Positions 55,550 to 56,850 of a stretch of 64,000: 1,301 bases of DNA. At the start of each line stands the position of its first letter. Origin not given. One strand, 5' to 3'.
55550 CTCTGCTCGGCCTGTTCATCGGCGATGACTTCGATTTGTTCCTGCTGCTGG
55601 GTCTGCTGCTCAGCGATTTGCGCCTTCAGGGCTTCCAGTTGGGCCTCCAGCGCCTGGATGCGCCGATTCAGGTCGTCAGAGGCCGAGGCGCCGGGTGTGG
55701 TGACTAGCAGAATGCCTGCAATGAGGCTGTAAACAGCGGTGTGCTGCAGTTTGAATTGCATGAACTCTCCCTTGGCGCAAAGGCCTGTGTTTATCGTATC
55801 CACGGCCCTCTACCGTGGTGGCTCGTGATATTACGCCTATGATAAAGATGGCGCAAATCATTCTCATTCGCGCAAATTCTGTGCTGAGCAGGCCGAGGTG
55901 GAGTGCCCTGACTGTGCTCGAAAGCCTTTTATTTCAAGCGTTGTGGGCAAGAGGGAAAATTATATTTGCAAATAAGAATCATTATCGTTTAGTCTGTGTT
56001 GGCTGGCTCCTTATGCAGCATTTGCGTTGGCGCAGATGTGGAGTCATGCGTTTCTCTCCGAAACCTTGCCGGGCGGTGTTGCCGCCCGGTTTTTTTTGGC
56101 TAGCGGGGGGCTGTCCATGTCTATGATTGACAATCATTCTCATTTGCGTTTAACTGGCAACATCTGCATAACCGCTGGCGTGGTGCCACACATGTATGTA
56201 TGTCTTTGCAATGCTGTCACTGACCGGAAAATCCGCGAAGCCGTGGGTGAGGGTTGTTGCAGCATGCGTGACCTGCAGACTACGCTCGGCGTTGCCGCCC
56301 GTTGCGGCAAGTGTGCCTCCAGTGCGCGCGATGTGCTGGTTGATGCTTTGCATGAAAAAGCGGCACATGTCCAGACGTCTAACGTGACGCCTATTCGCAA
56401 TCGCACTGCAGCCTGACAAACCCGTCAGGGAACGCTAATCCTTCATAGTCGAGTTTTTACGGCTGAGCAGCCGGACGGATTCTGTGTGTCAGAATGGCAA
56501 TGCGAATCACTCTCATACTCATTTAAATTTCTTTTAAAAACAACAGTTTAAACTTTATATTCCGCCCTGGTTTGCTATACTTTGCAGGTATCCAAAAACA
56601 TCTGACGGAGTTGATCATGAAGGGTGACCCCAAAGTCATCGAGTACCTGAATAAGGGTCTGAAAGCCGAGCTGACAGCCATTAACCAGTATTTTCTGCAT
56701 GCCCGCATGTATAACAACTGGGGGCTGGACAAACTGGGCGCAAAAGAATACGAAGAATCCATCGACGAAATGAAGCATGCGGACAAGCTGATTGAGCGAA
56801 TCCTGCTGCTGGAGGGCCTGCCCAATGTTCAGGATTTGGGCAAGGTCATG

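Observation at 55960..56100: Orphan Fur-box promoter plus strong terminator: candidate Fur-repressed small RNA next to bfd-bfr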

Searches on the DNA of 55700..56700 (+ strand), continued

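Call 50: search_with_rna_model(model_id=R1, sources=[window, L004, L005, L006, L007, L008, L009, L010, L011, L012, L013, L014, L015, L016, L017, L018, L019, L020, L021, L022, L023, L024, L025, L026, L027, L028, L029, L030, L031, L032, L033, L034, L035, L036, L037, L038, L039, L040, L041, L042, L043, L044, L045, L046, L047, L048, L049, L050, L051, L052, L053, L054, L055, L056, L057, L058, L059, L060, L061, L062, L063, L064, L065, L066, L067, L068, L069, L070, L071, L072, L073, L074, L075, L076, L077, L078, L079, L080, L081, L082, L083, L133, L134, L135, L136, L137, L138, L139, L140, L141, L142, L143, L144, L145], max_evalue=10, show_alignments=0)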
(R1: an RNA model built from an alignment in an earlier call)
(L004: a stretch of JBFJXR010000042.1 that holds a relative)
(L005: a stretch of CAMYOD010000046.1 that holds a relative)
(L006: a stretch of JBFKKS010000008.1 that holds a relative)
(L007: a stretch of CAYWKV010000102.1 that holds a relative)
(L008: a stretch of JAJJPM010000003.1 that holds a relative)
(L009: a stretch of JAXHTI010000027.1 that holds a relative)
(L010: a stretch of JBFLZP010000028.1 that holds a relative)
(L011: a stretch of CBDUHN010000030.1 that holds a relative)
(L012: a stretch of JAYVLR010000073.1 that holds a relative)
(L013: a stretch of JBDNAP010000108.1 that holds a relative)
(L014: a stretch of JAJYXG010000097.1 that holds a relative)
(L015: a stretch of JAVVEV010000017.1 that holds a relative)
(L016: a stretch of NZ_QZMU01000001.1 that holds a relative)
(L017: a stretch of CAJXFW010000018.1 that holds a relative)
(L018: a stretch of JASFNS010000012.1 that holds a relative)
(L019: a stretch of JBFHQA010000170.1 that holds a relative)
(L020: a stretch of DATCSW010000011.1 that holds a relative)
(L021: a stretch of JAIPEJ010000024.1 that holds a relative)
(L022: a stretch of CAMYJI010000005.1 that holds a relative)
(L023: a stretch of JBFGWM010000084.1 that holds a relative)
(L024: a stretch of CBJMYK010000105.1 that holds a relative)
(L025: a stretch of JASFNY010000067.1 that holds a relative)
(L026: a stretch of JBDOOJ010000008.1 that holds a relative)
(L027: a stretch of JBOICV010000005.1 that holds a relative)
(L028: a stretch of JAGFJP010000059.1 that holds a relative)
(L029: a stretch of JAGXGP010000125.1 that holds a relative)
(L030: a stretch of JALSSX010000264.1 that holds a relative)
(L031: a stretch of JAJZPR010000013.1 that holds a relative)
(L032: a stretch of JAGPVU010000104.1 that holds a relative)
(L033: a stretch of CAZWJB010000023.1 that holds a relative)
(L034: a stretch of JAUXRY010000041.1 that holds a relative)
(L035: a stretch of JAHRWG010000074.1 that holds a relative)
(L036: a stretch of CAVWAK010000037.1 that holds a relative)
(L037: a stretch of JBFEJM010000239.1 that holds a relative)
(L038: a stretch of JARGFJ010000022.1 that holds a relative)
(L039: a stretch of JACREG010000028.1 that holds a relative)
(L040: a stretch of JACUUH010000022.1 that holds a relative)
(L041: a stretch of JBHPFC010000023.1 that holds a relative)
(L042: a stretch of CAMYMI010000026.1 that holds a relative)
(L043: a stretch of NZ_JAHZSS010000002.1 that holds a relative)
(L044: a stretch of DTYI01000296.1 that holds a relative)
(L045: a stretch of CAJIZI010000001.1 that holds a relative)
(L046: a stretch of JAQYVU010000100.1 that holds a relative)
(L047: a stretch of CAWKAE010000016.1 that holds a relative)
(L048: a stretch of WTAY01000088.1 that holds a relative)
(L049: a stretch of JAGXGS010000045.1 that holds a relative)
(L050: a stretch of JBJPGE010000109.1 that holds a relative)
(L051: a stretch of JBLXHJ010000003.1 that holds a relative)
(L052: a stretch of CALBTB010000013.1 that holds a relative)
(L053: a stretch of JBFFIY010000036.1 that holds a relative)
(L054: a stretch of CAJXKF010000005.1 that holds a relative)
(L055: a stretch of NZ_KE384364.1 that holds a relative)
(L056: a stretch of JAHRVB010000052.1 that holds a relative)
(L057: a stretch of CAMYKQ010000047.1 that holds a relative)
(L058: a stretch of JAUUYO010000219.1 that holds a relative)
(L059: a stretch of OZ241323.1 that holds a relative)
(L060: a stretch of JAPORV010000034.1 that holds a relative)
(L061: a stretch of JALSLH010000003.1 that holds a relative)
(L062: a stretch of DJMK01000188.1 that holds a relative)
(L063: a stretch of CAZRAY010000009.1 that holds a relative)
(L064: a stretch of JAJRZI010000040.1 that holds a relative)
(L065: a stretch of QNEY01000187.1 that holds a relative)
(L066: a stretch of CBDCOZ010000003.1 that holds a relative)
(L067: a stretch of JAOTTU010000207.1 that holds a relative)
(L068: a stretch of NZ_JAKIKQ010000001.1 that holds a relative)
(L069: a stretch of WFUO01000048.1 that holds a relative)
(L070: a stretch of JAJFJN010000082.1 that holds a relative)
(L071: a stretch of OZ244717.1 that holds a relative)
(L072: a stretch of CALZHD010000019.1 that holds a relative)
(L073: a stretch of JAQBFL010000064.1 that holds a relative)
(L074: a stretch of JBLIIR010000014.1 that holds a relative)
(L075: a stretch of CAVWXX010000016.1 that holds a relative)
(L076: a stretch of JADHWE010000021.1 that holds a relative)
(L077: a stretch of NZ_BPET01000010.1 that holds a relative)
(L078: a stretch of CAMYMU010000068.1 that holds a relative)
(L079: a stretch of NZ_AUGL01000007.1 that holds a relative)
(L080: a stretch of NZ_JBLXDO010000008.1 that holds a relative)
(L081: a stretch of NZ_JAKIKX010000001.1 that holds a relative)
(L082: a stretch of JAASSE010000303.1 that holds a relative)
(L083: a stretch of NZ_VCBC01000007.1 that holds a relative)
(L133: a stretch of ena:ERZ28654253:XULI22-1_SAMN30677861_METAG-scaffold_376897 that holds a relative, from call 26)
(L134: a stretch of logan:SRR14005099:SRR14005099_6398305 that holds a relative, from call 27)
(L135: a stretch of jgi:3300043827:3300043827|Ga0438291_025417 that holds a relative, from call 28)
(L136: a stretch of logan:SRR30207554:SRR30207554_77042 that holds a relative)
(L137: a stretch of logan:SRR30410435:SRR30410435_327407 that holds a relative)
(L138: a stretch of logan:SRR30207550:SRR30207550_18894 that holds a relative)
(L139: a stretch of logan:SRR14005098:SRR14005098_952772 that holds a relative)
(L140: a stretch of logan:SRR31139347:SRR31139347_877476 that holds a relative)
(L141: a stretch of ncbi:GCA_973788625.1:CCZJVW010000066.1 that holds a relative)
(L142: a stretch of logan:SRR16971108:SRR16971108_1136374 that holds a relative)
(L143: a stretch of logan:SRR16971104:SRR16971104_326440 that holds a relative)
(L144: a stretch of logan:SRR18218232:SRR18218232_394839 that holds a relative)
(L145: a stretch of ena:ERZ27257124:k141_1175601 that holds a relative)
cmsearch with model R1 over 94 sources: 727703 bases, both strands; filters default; matches with E-value up to 10: 41.
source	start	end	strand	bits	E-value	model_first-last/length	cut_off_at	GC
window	56038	56099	+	75.2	4.7e-21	1-61/61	no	0.58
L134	742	802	+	74.5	8.1e-21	1-61/61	no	0.56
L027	3790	3851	-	72.2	4.2e-20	1-61/61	no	0.58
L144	1515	1574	+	72.2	4.3e-20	1-61/61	no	0.63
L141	981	1043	+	71.1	9.2e-20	1-61/61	no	0.56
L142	866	928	+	71.1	9.2e-20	1-61/61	no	0.56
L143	930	992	+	71.1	9.2e-20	1-61/61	no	0.56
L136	1555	1616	+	69.4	3.2e-19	1-61/61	no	0.61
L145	2392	2454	+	63.3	2.7e-17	1-61/61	no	0.65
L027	3799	3822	+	19.9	0.0013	30-52/61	no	0.79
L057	5094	5134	+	18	0.0048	22-61/61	no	0.56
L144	1543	1565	-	17.8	0.0057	30-53/61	no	0.87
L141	1009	1034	-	17.5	0.0071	30-53/61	no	0.73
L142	894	919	-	17.5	0.0071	30-53/61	no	0.73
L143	958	983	-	17.5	0.0071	30-53/61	no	0.73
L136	1586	1607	-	17.3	0.0083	30-52/61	no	0.82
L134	772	793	-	16.3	0.016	30-52/61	no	0.77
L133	1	17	+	15.6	0.027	45-61/61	5'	0.59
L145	2420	2445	-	14.8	0.049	30-52/61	no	0.88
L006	2755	2778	+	13.4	0.14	30-59/61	no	0.58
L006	2749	2771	-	13.2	0.15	30-58/61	no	0.61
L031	3045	3068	+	11.6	0.48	30-54/61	no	0.83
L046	5856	5887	-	11.3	0.64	30-59/61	no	0.69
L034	4245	4287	-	10.9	0.83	1-61/61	no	0.49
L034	6530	6572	+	10.9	0.83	1-61/61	no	0.51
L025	1235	1270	+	9.8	1.8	30-60/61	no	0.5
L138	3357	3381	-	9.5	2.3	30-61/61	no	0.52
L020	5655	5689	+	9.3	2.6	30-60/61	no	0.6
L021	1212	1234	-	9.3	2.6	31-51/61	no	0.65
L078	2100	2124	+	9.1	3.1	30-54/61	no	0.6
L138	3366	3389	+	9.1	3.1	30-60/61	no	0.5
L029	6783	6805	-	9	3.3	30-53/61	no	0.87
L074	5521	5556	-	8.9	3.7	1-61/61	no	0.33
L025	193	257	-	8.7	4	1-61/61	no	0.6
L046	5863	5892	+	8.5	4.6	30-57/61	no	0.73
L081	6831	6847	-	8.5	4.8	33-49/61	no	0.76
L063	9185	9213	+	8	6.7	30-61/61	no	0.41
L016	4196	4217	-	7.9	7.5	30-53/61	no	0.64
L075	3854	3870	-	7.5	9.7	1-61/61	no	0.35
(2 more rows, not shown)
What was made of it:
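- The next best score in 728 kb is 20 bits or less (call 50).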

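Call 68: search_rna_families(sources=[L134, L136, L141, L144, L145, L027], threshold=evalue, max_evalue=5, show_alignments=0)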
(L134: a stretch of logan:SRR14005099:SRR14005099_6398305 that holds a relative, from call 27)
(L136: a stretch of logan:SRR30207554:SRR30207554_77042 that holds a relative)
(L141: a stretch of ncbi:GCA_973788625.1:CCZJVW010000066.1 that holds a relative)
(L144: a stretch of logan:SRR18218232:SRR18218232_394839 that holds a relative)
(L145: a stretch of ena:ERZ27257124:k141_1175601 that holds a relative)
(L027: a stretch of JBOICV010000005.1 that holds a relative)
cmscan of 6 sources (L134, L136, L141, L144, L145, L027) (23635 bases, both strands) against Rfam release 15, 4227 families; matches with E-value up to 5: 6.
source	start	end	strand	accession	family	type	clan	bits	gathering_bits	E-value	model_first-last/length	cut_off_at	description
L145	3370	3429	-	RF02241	Xoo2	Gene; sRNA;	-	26.6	45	0.19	1-78/78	no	Xanthomonadaceae sRNA Xoo2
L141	1916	1984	-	RF04201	MIR7510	Gene; miRNA;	-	24.3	93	1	1-79/79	no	MIR7510 microRNA precursor family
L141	1917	1985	+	RF04201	MIR7510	Gene; miRNA;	-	23.6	93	1.5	1-79/79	no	MIR7510 microRNA precursor family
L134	737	808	+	RF00519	suhB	Gene; sRNA;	CL00108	22.6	41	0.95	1-77/77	no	Makes More Granules Regulator RNA (mmgR)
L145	3301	3420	+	RF02770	Ysr224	Gene; sRNA;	-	20.9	70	1.2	1-107/107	no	Yersinia sRNA 224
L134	730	800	+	RF02784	SorX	Gene; sRNA;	-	18.9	46.6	2.4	1-73/73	no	Singlet oxygen resistance RNA X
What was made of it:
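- On PrrF (RF00444): No match in six homologous loci at E <= 5 (call 68).
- Closest known: PrrF1/PrrF2 of Pseudomonas. Different: The homologues give no PrrF match at all (call 68).
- Closest known: mmgR / alpha-r8. Different: Only one homologue (L134, 22.6 bits) repeats the match (call 68).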

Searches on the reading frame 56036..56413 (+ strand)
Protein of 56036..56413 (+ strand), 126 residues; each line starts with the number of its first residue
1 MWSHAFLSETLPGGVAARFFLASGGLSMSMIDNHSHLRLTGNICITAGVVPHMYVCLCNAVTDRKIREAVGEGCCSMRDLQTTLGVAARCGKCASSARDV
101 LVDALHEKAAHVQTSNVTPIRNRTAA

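Call 25: find_homologous_proteins(query=window:56036-56413:+, max_evalue=0.001)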
Query window:56036-56413:+ (126 aa): 6 proteins with E <= 0.001 among 26 candidates.
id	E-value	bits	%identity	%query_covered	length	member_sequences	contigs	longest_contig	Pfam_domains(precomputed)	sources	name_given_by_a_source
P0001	1.7e-78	279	100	100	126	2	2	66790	PF04324.21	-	-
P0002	3.3e-29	120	81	59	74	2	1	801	PF04324.21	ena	-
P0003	2.4e-26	110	62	77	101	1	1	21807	PF04324.21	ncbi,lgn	-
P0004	1.5e-25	108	73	59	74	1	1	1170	PF04324.21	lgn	-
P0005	1.2e-14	73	56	58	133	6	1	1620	PF04324.21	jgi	jgi:bacterioferritin-associated ferredoxin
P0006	1.7e-13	69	52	61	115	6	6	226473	PF04324.21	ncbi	ncbi:MAG: bacterioferritin-associated ferredoxin [Betaproteobacteria bacterium]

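Call 26: find_encoding_contigs(protein=P0002, flank=3000, max_places=10)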
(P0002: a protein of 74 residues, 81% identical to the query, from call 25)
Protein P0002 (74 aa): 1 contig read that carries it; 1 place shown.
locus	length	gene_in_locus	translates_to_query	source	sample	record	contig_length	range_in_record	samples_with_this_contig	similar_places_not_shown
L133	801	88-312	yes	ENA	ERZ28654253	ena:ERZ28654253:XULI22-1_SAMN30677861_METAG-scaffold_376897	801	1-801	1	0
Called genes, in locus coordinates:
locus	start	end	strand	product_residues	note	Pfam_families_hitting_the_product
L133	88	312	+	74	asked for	PF04324:Fer2_BFD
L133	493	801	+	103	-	?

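Call 27: find_encoding_contigs(protein=P0004, flank=3000, max_places=10)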
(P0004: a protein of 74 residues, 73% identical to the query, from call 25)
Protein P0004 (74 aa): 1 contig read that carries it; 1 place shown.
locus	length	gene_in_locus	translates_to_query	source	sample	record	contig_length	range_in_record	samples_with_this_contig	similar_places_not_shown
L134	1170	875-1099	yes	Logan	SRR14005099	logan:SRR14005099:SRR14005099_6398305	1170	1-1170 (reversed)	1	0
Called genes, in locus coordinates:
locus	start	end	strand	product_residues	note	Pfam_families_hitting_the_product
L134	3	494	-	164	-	?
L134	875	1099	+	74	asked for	PF04324:Fer2_BFD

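Call 28: find_encoding_contigs(protein=P0005, flank=3000, max_places=10)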
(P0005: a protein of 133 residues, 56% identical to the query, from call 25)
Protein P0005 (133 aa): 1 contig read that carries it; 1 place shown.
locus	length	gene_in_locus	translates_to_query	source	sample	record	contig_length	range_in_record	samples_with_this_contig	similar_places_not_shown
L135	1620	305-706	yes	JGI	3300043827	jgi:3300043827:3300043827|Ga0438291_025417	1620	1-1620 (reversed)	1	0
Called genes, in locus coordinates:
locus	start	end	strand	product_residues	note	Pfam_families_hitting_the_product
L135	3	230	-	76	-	?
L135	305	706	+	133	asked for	PF04324:Fer2_BFD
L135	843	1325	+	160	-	PF00210:Ferritin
